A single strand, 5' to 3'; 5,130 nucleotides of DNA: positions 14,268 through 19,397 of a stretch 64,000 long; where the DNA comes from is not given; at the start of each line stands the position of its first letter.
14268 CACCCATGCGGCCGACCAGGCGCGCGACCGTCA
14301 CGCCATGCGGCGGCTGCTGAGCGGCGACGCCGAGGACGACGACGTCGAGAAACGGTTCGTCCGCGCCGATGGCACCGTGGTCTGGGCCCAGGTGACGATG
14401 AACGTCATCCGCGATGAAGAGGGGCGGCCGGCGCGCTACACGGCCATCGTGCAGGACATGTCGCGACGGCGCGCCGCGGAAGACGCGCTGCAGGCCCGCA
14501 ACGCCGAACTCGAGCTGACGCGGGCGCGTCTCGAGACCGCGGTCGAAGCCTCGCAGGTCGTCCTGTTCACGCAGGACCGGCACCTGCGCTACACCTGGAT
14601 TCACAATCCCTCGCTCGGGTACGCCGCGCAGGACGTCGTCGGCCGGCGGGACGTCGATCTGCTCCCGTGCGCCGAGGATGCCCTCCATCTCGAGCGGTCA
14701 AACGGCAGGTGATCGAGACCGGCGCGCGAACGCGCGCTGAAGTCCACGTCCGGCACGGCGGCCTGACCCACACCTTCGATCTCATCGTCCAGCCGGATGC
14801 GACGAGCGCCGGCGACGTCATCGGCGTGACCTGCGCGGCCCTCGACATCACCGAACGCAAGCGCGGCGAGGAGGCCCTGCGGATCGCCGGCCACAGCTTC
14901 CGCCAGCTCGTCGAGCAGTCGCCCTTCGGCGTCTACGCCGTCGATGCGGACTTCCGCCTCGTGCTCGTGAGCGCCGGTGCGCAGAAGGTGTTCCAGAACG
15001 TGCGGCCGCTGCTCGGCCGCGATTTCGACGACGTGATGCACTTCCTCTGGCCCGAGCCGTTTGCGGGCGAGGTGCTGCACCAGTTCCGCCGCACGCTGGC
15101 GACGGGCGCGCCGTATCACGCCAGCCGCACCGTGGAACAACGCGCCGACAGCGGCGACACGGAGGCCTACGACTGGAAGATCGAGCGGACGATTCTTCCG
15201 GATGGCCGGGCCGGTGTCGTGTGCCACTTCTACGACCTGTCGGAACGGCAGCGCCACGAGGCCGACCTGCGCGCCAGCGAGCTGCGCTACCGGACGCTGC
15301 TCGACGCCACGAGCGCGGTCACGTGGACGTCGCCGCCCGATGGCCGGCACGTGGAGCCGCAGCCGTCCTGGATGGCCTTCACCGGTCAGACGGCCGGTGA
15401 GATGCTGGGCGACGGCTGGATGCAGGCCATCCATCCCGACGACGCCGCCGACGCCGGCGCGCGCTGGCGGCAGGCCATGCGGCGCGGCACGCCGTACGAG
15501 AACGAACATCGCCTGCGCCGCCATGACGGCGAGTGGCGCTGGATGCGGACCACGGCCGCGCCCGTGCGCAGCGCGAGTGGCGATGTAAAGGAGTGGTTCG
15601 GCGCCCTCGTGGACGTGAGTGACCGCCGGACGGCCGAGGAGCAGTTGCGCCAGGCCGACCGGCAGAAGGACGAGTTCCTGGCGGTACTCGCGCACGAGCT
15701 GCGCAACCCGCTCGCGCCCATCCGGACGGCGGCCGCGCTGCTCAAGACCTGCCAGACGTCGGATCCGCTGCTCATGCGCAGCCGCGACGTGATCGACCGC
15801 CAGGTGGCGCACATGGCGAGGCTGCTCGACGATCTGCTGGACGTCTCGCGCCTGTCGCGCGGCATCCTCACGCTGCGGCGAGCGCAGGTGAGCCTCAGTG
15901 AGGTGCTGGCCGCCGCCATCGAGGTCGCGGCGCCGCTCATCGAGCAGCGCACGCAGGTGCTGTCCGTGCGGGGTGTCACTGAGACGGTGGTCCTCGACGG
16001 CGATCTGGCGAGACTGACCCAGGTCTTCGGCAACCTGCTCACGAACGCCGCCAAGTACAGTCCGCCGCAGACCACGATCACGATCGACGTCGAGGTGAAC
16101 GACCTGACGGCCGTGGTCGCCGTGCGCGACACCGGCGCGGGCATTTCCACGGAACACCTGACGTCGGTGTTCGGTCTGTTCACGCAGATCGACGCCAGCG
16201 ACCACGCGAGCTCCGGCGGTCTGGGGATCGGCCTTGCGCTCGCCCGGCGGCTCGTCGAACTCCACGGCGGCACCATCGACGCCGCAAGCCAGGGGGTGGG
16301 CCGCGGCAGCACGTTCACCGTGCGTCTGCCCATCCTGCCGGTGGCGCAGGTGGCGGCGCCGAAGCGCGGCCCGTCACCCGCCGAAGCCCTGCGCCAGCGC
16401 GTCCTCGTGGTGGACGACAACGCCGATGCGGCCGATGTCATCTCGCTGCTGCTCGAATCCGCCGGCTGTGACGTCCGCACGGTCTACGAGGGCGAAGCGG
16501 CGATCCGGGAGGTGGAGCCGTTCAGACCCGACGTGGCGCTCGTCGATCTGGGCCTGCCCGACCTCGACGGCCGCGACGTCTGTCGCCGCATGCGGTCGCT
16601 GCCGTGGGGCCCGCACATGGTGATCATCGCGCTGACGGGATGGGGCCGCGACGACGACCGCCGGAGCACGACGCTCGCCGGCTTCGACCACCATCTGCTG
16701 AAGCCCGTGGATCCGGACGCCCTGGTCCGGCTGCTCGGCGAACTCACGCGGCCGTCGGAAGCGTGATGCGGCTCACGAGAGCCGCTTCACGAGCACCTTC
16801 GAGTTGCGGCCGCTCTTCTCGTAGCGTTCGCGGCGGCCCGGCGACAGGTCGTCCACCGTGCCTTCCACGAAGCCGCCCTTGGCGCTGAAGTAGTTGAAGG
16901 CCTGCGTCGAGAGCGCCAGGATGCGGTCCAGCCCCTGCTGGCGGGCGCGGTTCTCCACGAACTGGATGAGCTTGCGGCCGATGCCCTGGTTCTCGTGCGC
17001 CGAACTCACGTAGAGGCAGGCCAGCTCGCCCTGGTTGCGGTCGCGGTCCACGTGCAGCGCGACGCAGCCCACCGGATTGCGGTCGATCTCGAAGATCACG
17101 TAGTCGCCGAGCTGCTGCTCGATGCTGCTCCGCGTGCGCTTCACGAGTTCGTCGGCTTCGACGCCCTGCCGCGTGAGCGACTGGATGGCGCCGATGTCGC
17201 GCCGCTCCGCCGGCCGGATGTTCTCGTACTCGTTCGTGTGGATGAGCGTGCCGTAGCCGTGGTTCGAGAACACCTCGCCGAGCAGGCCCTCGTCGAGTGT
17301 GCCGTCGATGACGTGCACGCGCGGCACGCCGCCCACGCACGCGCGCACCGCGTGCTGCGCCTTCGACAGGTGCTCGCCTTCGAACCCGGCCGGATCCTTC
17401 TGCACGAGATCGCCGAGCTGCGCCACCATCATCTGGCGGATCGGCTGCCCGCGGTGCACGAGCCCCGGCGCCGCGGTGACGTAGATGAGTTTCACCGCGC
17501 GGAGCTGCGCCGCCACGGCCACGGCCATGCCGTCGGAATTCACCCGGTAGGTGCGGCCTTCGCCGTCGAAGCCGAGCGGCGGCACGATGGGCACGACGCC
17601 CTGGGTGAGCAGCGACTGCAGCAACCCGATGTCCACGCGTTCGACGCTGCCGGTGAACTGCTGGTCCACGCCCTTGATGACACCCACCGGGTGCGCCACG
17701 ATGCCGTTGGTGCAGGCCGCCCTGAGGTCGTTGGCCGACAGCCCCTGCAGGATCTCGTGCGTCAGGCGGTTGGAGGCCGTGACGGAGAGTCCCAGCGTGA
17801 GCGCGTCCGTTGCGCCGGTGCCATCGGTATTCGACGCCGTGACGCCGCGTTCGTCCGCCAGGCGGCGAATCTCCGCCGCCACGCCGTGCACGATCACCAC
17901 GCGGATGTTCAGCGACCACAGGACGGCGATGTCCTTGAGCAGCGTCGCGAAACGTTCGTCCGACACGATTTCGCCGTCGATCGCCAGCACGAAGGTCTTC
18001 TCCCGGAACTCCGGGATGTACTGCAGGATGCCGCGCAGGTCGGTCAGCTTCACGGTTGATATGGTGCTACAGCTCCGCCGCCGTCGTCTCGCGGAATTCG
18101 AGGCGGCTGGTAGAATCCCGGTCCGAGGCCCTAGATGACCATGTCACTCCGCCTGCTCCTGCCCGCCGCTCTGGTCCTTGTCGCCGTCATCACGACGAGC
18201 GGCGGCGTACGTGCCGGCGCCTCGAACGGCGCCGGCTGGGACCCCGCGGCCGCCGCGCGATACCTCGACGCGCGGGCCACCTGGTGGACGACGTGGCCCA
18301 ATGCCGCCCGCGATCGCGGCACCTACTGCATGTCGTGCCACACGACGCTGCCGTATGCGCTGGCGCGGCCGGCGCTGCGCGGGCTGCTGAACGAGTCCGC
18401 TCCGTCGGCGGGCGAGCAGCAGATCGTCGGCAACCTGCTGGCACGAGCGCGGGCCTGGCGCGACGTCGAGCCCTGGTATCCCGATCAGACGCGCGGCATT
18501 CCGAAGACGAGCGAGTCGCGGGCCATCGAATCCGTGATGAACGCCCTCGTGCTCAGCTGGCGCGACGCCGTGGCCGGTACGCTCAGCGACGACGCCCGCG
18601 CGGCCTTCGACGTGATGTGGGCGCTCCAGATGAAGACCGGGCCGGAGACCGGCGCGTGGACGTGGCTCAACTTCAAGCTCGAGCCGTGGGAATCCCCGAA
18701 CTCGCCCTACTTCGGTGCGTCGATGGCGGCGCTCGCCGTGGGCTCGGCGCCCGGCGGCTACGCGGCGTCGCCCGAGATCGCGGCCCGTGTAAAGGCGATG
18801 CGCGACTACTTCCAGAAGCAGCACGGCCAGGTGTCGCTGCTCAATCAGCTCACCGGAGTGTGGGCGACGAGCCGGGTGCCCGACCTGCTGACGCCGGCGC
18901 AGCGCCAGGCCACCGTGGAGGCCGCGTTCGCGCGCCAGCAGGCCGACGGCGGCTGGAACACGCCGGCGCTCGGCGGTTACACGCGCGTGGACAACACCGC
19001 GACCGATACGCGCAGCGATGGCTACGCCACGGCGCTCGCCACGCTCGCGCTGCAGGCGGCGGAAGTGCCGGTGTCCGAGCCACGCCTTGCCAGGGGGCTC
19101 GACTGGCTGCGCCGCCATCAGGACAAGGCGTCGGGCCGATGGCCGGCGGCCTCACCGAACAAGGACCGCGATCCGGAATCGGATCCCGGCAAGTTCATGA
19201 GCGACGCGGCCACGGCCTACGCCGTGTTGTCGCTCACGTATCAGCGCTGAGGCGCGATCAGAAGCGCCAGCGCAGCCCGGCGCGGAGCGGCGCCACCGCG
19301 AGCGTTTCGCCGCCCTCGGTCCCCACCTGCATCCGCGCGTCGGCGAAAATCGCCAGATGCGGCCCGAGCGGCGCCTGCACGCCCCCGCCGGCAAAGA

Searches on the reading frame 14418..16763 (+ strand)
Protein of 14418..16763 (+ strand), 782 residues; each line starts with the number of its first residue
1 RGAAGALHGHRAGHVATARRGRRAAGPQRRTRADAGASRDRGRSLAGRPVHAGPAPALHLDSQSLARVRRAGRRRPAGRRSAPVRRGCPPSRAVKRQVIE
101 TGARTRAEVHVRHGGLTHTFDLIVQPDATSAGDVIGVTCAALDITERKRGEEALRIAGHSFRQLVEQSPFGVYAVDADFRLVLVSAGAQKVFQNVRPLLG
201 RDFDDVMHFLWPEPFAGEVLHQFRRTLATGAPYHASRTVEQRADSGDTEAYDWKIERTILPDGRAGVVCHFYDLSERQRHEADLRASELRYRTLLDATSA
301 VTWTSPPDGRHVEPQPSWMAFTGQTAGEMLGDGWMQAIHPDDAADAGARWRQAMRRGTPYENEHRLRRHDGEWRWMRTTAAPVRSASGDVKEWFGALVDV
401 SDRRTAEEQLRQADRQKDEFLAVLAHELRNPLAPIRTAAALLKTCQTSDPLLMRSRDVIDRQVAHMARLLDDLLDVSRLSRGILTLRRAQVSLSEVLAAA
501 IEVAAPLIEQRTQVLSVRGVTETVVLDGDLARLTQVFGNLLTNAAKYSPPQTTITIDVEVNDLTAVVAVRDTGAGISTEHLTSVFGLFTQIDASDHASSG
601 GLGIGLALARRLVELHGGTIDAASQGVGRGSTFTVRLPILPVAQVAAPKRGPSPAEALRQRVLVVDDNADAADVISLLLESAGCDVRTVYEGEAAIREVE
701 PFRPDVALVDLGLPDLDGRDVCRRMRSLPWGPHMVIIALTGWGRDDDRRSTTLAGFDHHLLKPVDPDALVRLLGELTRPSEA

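Call 20: search_protein_families(library=pfam, proteins=[window:14418-16763:+], max_evalue=0.001)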
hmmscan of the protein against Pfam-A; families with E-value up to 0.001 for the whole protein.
window:14418-16763:+ (782 aa): 7 families
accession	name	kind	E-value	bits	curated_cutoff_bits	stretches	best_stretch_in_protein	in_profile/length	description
PF08448.16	PAS_4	-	1.1e-26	93.6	23.1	2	307-404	13-109/110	PAS fold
PF02518.31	HATPase_c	-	2.9e-26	92.5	26.4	1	528-639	1-109/111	Histidine kinase-, DNA gyrase B-, and HSP90-like ATPase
PF00072.30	Response_reg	-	3.4e-22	79.2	30.2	1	662-771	1-108/111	Response regulator receiver domain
PF08447.18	PAS_3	-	2.6e-18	66.5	25.6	1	316-395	6-87/89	PAS fold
PF00512.31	HisKA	-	3e-15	56.5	26.9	1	416-481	1-65/66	His Kinase A (phospho-acceptor) domain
PF13426.13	PAS_9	-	3.3e-11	43.8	27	1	309-402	11-103/103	PAS domain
PF00989.32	PAS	-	6.3e-10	39.5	22.6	1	290-399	2-112/113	PAS fold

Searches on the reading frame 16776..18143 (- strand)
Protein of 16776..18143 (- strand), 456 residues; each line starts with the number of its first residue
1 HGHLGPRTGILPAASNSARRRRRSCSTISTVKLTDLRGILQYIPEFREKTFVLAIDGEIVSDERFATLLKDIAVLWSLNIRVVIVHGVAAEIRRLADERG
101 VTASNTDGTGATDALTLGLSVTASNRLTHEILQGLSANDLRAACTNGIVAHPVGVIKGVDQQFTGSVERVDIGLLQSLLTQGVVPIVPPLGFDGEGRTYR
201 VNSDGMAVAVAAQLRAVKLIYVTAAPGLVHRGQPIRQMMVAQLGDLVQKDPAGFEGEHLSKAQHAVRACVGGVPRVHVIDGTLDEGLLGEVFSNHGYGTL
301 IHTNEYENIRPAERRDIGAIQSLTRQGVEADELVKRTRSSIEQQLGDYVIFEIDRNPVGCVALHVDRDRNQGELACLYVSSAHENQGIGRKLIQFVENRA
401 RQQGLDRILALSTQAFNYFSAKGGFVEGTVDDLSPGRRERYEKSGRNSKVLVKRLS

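Call 20: search_protein_families(library=pfam, proteins=[window:16776-18143:-], max_evalue=0.001)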
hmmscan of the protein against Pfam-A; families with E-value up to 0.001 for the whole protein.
window:16776-18143:- (456 aa): 4 families
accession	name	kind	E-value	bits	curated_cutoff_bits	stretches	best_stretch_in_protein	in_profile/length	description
PF00696.33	AA_kinase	-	3.1e-24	86.4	24.9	1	49-280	1-234/234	Amino acid kinase family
PF00583.31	Acetyltransf_1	-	2.7e-14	53.9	20.7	1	341-418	28-105/116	Acetyltransferase (GNAT) family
PF13508.13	Acetyltransf_7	-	3.5e-10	40.6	27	1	347-426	4-83/84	Acetyltransferase (GNAT) domain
PF13673.13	Acetyltransf_10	-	6.1e-07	29.9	23.6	1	338-425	19-107/128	Acetyltransferase (GNAT) domain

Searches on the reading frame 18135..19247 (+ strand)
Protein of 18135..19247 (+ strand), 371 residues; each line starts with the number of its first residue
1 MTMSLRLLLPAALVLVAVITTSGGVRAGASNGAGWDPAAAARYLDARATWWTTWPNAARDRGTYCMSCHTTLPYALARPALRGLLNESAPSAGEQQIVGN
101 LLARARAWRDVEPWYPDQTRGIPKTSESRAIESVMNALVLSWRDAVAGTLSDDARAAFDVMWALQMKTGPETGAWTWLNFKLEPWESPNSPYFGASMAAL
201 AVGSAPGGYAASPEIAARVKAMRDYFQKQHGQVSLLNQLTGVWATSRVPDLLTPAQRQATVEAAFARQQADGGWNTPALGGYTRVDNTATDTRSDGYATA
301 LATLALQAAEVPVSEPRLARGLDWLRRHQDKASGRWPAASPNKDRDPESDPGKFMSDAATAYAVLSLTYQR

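Call 20: search_protein_families(library=pfam, proteins=[window:18135-19247:+], max_evalue=0.001)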
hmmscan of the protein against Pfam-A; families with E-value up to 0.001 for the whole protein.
window:18135-19247:+ (371 aa): 1 family
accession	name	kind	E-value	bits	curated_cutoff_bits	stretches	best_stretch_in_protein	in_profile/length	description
PF13243.12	SQHop_cyclase_C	-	3.5e-06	26.7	26.1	1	260-337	212-285/319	Squalene-hopene cyclase C-terminal domain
